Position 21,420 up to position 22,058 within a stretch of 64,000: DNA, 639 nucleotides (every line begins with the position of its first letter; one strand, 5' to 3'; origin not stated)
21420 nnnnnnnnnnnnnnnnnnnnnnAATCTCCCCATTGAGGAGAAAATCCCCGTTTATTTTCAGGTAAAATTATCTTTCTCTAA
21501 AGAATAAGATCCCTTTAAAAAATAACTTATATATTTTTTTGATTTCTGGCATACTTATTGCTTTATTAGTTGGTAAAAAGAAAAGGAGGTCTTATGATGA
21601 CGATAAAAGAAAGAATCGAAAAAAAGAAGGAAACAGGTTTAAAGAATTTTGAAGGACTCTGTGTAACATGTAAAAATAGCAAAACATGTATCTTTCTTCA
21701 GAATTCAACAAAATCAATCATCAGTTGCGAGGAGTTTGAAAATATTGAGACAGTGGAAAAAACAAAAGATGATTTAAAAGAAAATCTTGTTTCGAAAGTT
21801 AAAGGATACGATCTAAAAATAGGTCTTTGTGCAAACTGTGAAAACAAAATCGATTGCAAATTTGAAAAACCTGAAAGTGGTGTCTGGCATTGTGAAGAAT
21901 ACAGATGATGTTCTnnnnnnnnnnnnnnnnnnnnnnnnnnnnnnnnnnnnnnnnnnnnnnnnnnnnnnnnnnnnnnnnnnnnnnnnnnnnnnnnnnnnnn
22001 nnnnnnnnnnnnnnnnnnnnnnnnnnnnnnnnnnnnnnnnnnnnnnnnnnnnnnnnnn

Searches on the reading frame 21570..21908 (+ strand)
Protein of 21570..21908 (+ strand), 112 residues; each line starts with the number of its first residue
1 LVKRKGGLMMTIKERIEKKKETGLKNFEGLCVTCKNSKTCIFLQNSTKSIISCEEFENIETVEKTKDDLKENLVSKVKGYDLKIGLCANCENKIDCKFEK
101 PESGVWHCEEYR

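Call 7: search_protein_families(library=pfam, proteins=[window:21570-21908:+], max_evalue=1)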
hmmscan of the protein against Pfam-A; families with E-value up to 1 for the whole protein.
window:21570-21908:+ (112 aa): 1 family
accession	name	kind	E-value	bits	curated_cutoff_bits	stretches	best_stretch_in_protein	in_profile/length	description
PF25142.1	CUB_CDCP1_4th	-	0.2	12.4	28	1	8-48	11-50/88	CDCP1 forth CUB domain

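Call 8: search_protein_families(library=ncbifam, proteins=[window:21570-21908:+], max_evalue=1)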
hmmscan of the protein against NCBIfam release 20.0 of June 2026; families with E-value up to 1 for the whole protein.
window:21570-21908:+ (112 aa): 1 family
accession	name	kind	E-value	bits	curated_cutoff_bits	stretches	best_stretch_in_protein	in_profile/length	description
TIGR04148.1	GG_samocin_CFB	equivalog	0.0065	15.7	300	1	14-80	335-404/411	radical SAM peptide maturase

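Call 36: find_homologous_proteins(query=window:21594-21905:+, max_evalue=0.01)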
Query seq(104 aa) (104 aa): 8 proteins with E <= 0.01 among 10 candidates.
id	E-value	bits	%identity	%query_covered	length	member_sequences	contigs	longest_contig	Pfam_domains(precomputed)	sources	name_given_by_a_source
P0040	4.1e-57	208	93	100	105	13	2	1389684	-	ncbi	ncbi:MAG: hypothetical protein ABIN39_06225 [candidate division WOR-3 bacterium]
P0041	7.3e-48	179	85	100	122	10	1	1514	-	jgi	-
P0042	3.1e-41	157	69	99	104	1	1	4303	-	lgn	-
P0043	5.8e-31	124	60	100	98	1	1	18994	-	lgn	-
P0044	2.8e-30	122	61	100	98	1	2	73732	-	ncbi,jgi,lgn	-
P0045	5.3e-20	89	48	100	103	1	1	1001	-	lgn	-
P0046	2.5e-10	58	36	82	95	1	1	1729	-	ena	-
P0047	8.5e-9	53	41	80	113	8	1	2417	-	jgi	-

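Call 39: find_encoding_contigs(protein=P0047, flank=5000, max_places=4)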
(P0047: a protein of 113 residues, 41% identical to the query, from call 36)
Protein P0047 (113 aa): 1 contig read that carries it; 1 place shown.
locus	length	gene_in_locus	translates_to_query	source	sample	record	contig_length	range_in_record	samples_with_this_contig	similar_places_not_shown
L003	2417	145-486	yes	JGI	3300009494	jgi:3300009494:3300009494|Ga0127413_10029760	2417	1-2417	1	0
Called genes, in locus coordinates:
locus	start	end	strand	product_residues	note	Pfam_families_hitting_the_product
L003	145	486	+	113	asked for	-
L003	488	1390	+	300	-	PF01257:2Fe-2S_thioredx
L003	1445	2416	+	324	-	?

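Call 40: find_encoding_contigs(protein=P0046, flank=5000, max_places=4)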
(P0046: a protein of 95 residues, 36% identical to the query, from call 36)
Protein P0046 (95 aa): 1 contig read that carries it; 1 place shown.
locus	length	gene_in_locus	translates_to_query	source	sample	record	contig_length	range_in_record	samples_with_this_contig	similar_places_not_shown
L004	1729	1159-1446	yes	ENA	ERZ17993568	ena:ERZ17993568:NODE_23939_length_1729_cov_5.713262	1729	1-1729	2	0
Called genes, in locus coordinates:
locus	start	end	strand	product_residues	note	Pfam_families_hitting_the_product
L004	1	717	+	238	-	?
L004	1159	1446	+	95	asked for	-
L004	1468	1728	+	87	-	?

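Call 41: search_protein_families(library=pfam, proteins=[L003:488-1390:+, L003:1445-2416:+, L004:1-717:+, L004:1468-1728:+, P0047, P0046, P0045], max_evalue=0.01)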
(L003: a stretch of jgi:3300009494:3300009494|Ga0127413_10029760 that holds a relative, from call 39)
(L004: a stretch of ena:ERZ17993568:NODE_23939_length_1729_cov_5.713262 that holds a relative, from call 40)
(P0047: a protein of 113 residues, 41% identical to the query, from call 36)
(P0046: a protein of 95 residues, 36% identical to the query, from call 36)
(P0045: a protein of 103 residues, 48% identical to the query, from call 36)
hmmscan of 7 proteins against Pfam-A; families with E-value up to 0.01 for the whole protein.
L003:488-1390:+ (300 aa): 2 families
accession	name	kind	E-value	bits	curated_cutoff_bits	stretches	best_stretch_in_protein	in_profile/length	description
PF01257.25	2Fe-2S_thioredx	-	9e-47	159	24.8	1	26-166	3-143/145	Thioredoxin-like [2Fe-2S] ferredoxin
PF12773.13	DZR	-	0.0022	18.6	27.3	0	247-270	13-34/45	Double zinc ribbon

L003:1445-2416:+ (324 aa): 1 family
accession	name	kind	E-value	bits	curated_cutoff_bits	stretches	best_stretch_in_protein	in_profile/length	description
PF01512.22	Complex1_51K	-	4.8e-39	134.1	31.2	1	178-323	1-129/150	Nuo51 FMN-binding domain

L004:1-717:+ (238 aa): 6 families
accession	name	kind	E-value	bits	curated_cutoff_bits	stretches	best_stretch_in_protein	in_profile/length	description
PF00158.32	Sigma54_activat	-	1.1e-40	139.5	20.2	1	1-99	69-167/168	Sigma-54 interaction domain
PF25601.1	AAA_lid_14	-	2.5e-27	95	27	1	105-185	1-81/87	AAA+ ATPase lid domain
PF02954.25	HTH_8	-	2.7e-14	53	22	1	191-230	1-40/42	Bacterial regulatory protein, Fis family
PF14532.12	Sigma54_activ_2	-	9.8e-11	42.5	25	1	18-104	62-138/138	Sigma-54 interaction domain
PF13245.12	AAA_19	-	0.0017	19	25.1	1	23-60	88-126/134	AAA domain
PF07728.20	AAA_5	-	0.0017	18.8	22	1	6-76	56-124/139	AAA domain (dynein-related subfamily)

L004:1468-1728:+ (87 aa): 2 families
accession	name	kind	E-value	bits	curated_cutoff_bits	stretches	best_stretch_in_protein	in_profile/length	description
PF01257.25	2Fe-2S_thioredx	-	4.3e-23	82.2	24.8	1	12-86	7-81/145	Thioredoxin-like [2Fe-2S] ferredoxin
PF22234.2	Rv2466c-like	-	0.0041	17.7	27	1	21-73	108-160/180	Mycothiol-dependent nitroreductase Rv2466c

P0047 (113 aa): 0 families

P0046 (95 aa): 0 families

P0045 (103 aa): 1 family
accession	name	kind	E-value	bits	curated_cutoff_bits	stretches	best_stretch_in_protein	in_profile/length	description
PF04246.17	RseC_MucC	-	0.003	17.9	24.4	0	10-45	5-29/130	Positive regulator of sigma(E), RseC/MucC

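Call 81: search_protein_families(library=padloc, proteins=[window:21594-21908:+], max_evalue=0.01)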
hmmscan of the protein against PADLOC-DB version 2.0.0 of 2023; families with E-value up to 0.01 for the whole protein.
window:21594-21908:+ (104 aa): 0 families
